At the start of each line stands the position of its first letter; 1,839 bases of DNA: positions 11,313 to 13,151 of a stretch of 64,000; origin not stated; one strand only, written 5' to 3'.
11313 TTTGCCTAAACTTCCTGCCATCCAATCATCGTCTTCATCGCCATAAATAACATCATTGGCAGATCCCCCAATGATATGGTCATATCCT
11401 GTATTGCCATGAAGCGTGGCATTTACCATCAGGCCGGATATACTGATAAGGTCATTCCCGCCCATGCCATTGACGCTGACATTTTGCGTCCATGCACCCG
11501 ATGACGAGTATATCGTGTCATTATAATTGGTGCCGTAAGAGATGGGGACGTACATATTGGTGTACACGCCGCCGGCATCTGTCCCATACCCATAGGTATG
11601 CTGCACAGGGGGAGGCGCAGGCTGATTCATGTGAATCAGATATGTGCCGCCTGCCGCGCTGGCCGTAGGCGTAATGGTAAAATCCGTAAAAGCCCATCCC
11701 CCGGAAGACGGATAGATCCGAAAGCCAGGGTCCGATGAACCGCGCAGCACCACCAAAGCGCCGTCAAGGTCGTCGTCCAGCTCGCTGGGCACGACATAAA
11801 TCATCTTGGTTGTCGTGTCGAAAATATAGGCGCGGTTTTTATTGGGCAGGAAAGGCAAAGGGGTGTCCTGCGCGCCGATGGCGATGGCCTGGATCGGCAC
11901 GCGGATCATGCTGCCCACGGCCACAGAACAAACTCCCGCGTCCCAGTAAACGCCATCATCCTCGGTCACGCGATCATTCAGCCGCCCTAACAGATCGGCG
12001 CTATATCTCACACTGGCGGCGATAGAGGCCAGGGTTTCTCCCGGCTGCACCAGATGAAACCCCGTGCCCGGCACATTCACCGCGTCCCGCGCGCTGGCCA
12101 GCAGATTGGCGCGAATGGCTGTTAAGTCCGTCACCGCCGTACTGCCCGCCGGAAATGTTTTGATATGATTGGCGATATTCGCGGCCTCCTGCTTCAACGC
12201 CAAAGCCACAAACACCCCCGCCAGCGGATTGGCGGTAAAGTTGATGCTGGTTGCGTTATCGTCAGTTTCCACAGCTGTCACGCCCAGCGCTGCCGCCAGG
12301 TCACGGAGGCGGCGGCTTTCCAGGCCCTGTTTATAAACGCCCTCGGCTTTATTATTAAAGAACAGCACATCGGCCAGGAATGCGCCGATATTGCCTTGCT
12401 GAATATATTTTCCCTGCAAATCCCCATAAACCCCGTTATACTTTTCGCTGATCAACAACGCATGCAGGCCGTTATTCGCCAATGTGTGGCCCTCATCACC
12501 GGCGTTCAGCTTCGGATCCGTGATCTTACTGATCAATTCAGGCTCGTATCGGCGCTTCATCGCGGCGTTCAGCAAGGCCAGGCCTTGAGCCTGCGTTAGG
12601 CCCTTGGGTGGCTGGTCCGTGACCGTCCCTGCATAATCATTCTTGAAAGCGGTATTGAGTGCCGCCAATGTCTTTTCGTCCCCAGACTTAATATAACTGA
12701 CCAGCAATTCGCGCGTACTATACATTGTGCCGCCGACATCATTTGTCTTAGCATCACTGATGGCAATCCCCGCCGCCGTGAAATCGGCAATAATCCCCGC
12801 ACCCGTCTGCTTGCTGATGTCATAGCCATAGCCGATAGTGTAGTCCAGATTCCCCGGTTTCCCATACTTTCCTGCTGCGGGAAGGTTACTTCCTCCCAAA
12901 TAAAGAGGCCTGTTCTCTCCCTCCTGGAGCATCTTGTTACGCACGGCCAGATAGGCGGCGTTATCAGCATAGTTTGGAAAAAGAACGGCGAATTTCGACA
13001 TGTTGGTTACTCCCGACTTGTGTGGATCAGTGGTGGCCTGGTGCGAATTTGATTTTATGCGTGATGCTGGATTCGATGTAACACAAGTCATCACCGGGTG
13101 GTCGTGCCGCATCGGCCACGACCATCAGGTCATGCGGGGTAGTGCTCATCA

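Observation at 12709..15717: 1.495-kb tandem duplication at the 5' end of the RTX gene, with microhomology junctions and mosaic identity: mirror-image orphan cassettes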

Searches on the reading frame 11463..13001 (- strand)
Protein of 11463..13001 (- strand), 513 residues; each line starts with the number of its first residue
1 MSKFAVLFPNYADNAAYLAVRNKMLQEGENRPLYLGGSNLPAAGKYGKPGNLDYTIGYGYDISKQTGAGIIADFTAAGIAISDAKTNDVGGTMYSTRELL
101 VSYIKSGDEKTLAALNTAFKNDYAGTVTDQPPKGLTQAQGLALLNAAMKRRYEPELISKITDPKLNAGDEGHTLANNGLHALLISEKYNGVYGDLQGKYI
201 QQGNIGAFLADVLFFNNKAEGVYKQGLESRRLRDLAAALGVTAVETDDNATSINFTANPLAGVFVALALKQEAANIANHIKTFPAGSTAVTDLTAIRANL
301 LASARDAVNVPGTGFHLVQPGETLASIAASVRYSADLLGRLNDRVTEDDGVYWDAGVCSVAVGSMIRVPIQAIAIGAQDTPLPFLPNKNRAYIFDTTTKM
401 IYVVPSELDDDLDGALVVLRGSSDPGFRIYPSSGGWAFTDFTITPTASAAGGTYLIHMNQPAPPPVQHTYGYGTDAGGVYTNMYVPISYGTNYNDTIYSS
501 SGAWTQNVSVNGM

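Call 11: find_homologous_proteins(query=window:11463-13001:-)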
Query seq(513 aa): 8000 candidates shared short words with the query, none scored E <= 0.001.

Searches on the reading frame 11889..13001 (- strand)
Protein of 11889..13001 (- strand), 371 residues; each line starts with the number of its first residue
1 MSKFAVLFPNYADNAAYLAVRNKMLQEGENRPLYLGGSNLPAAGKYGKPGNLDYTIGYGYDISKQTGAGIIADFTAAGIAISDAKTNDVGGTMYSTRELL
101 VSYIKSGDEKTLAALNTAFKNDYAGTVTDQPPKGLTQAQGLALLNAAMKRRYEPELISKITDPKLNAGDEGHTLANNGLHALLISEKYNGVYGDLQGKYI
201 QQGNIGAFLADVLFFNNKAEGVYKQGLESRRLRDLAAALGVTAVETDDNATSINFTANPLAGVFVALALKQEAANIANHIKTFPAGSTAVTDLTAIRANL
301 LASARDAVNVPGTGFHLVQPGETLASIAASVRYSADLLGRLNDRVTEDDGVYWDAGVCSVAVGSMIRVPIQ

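Call 9: search_solved_structures(query=window:11889-13001:-, max_evalue=10, show_alignments=2)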
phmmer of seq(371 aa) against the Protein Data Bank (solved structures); distinct sequences matched with E-value up to 10: 3.
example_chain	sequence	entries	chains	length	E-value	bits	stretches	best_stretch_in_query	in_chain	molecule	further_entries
2vo8_A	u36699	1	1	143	0.65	12.1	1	176-258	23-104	EXO-ALPHA-SIALIDASE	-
2l3o_A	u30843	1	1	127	1.1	11.4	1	154-212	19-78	Interleukin 3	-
9h24_A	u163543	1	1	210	1.1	11.3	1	280-350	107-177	LysM receptor kinase K1B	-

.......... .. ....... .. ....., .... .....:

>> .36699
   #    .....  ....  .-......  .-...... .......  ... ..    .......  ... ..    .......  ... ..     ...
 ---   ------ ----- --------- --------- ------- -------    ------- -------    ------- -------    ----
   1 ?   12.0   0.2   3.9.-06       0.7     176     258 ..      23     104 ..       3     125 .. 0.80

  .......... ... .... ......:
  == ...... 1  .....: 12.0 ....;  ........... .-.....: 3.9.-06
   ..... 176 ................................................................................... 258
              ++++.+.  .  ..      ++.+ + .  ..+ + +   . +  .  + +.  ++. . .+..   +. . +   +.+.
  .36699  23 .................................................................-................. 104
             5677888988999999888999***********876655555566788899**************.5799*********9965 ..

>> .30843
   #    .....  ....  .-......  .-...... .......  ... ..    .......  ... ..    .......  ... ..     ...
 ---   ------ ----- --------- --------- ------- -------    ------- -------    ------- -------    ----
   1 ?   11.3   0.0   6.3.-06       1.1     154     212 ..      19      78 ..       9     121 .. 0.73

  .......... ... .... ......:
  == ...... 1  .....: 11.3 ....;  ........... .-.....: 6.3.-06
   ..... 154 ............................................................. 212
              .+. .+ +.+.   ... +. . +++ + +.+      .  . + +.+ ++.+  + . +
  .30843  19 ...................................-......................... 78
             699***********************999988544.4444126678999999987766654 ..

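Call 39: search_protein_families(library=pfam, proteins=[window:11900-13001:-], max_evalue=10)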
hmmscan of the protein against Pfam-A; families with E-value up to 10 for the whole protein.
window:11900-13001:- (367 aa): 3 families
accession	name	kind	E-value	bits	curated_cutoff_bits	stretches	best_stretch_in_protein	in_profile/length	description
PF01476.26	LysM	-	0.00028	21.2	20.9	1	316-349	1-33/43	LysM domain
PF23577.1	LysM_RLK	-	0.0029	18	27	1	318-347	5-34/44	LysM domain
PF13938.11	DUF4213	-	0.048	14.4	23.5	1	225-279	6-55/75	Putative heavy-metal chelation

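Call 40: search_solved_structures(query=A4, max_evalue=10, show_alignments=2)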
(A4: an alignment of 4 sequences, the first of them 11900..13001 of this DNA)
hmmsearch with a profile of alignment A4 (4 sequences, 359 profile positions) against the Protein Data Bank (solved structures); distinct sequences matched with E-value up to 10: 14.
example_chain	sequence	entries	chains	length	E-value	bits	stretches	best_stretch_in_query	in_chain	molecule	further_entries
4uz2_A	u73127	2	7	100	0.00014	24.1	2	306-334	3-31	CELL WALL-BINDING ENDOPEPTIDASE-RELATED PROTEIN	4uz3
4xcm_A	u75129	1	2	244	0.0022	20.1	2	305-334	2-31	Cell wall-binding endopeptidase-related protein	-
8i2e_B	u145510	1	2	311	0.0099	18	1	293-345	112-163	Probable peptidoglycan endopeptidase LytE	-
2mkx_A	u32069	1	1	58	0.081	15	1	305-334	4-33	Autolysin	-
4b8v_A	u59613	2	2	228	0.23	13.5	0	302-338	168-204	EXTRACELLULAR PROTEIN 6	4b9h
4eby_A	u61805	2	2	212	0.59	12.2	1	277-341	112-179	Chitin elicitor receptor kinase 1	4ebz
8hkc_E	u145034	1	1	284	0.81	11.7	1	205-336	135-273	RNA polymerase sigma factor RpoH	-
5ls2_A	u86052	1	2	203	0.82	11.7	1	307-343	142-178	LysM type receptor kinase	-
9h6v_A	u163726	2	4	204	0.83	11.7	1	307-343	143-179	LysM type receptor kinase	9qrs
9h3b_A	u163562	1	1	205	0.83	11.7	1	307-343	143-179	LysM type receptor kinase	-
5yz6_A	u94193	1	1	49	1.3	11.1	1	307-337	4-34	Chitinase, lysozyme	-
5k2l_A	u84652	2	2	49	1.3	11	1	307-336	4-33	Chitinase, lysozyme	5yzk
8cwy_A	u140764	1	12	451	3.5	9.6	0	270-336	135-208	T32-15-1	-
8cws_A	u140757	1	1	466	4.6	9.3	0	267-324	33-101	F4132-2 Chain A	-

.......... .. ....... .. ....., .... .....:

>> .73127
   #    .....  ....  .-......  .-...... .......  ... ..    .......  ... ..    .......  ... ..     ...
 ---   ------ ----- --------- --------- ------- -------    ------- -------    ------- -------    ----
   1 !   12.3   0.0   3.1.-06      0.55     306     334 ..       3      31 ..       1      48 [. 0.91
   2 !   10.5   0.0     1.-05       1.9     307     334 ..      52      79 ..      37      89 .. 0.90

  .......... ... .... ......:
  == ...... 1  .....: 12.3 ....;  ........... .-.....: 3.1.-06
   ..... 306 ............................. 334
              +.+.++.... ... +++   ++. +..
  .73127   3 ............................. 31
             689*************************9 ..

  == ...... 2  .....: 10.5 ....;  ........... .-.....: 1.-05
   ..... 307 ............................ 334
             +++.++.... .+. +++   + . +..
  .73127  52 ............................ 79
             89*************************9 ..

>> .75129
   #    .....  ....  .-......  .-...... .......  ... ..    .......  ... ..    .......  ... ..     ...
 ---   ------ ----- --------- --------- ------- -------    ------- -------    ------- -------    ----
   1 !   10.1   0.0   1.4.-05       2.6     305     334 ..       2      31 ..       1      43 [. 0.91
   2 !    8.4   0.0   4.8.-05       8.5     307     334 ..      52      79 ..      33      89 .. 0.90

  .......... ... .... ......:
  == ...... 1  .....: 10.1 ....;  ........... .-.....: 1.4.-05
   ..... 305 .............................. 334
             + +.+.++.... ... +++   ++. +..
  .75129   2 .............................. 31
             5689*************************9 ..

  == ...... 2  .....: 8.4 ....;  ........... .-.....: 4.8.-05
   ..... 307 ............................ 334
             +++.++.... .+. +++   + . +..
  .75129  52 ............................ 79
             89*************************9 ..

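Call 46: predict_structure(protein=window:12057-13001:-)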
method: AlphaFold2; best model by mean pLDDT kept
length: 315 residues; sequences in the alignment: 1
mean_pLDDT: 42.9   pTM: 0.28
mean pLDDT of the five models: 42.9, 42.1, 41.4, 41.3, 38.4
residues with pLDDT >= 90: 0; 70-90: 15; 50-70: 65; < 50: 235
segments of 3 or more residues with pLDDT < 50: 1-80, 123-263, 310-315
pLDDT, mean of each block of 10 residues (from residue 1): 35 42 45 38 30 27 37 44 68 67 53 58 41 35 39 37 35 37 33 36 36 35 30 35 33 39 51 57 67 57 57 38
secondary structure, 60 per line:
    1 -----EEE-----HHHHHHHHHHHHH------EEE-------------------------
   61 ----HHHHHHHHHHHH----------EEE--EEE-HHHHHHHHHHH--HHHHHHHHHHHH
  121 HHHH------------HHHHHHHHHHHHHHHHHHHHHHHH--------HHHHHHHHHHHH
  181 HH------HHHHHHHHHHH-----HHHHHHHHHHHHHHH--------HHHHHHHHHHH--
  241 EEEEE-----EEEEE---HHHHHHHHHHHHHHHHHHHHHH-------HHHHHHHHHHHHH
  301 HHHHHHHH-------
elements in order: E6-8 H14-26 E33-35 H65-76 E87-89 E92-94 H96-106 H109-124 H137-160 H169-182 H189-199 H205-219 H228-238 E241-245 E251-255 H259-280 H288-308

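Call 63: find_related_loci(query=A4, collection=genome_contigs, flank=10000)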
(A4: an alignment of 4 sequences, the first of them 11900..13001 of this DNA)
Query A4 (367 aa) in genome_contigs; peptide patterns used: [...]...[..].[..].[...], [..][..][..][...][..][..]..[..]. (x = any residue, [..] = any of these).
65 stretches matched a pattern, but none encodes a relative of the query by tblastn (E <= 1e-3).

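Call 64: find_related_loci(query=A4, collection=metagenome_contigs, flank=10000)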
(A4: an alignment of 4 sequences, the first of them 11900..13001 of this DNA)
Query A4 (367 aa) in metagenome_contigs; peptide patterns used: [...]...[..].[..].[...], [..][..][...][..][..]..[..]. (x = any residue, [..] = any of these).
560 stretches matched a pattern; 4 encode a relative of the query (tblastn E <= 1e-3); 4 distinct loci.
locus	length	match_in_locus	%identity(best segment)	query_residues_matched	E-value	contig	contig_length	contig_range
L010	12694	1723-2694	40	1-331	1e-56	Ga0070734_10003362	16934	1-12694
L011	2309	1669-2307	43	1-218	5e-34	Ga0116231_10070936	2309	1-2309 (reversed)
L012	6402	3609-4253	35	11-241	2e-23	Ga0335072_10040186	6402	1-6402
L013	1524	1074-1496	39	1-153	9e-18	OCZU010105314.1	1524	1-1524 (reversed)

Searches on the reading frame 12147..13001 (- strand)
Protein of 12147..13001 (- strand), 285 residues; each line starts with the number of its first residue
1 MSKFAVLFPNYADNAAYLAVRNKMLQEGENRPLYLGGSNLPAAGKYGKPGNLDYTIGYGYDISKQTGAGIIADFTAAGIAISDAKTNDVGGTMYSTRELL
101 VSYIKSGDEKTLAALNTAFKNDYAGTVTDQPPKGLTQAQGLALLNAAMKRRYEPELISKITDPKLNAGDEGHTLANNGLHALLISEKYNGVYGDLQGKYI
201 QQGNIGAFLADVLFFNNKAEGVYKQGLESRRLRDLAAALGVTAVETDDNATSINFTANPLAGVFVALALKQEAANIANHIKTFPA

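Call 72: search_solved_structures(query=A5, max_evalue=10, show_alignments=3)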
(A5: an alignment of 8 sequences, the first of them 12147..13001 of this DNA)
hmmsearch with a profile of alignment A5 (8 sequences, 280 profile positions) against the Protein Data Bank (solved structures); distinct sequences matched with E-value up to 10: 4.
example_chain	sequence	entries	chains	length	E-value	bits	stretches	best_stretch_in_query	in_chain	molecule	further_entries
9lr9_M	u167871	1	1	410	0.28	13.4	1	220-274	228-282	PV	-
2rgo_A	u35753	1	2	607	0.54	12.4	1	106-148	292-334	Alpha-Glycerophosphate Oxidase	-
2rgh_A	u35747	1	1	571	0.85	11.8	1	106-146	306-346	Alpha-Glycerophosphate Oxidase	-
2qha_A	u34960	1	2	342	0.92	11.7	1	91-152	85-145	Beta-1,4-mannanase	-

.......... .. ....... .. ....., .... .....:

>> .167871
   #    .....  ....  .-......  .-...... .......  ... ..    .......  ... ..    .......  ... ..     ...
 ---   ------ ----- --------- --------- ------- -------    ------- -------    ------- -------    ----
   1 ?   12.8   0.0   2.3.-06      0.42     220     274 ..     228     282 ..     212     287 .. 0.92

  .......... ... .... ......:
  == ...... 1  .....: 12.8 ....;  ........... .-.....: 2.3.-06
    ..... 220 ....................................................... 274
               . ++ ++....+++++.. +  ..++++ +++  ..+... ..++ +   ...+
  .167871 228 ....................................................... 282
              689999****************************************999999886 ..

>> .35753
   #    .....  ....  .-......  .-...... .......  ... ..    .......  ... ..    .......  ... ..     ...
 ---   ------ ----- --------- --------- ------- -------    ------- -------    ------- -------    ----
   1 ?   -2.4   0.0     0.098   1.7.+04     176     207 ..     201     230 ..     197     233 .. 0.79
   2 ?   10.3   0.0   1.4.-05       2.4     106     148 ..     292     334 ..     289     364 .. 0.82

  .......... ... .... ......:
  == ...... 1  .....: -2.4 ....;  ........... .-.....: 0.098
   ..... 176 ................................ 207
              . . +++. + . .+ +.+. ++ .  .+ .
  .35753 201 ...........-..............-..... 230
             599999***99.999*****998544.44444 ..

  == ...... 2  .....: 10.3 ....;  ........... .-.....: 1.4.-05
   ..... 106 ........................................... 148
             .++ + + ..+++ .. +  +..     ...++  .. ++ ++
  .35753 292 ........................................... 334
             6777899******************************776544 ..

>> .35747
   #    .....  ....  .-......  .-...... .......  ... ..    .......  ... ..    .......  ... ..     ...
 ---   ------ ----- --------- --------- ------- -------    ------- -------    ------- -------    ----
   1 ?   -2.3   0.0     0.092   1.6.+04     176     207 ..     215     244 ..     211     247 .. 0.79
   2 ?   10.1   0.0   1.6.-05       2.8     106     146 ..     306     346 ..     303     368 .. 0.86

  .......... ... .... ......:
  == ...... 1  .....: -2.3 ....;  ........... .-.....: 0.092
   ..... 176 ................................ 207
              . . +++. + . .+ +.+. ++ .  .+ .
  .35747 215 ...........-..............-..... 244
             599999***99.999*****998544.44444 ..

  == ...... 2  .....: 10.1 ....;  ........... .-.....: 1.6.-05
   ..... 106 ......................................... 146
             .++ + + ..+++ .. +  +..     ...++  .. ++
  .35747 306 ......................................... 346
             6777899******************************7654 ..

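Call 73: search_protein_families(library=pfam, alignment_id=A5, max_evalue=1)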
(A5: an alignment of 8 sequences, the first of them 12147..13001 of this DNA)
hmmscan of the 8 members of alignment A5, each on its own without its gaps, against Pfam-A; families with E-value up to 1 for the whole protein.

A. member 1, window:12147-13001:- (285 aa): 1 family
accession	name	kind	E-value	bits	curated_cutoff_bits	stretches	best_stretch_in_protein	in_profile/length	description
PF13938.11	DUF4213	-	0.036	14.8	23.5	0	225-264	6-44/75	Putative heavy-metal chelation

B. families by the number of members that match (of 8 scanned): 5 families
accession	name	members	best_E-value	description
PF00959.24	Phage_lysozyme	4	0.0028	Phage lysozyme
PF13938.11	DUF4213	1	0.036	Putative heavy-metal chelation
PF07196.18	Flagellin_IN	1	0.039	Flagellin hook IN motif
PF07972.16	Flavodoxin_NdrI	1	0.063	NrdI Flavodoxin like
PF05923.17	APC_r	1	0.62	APC repeat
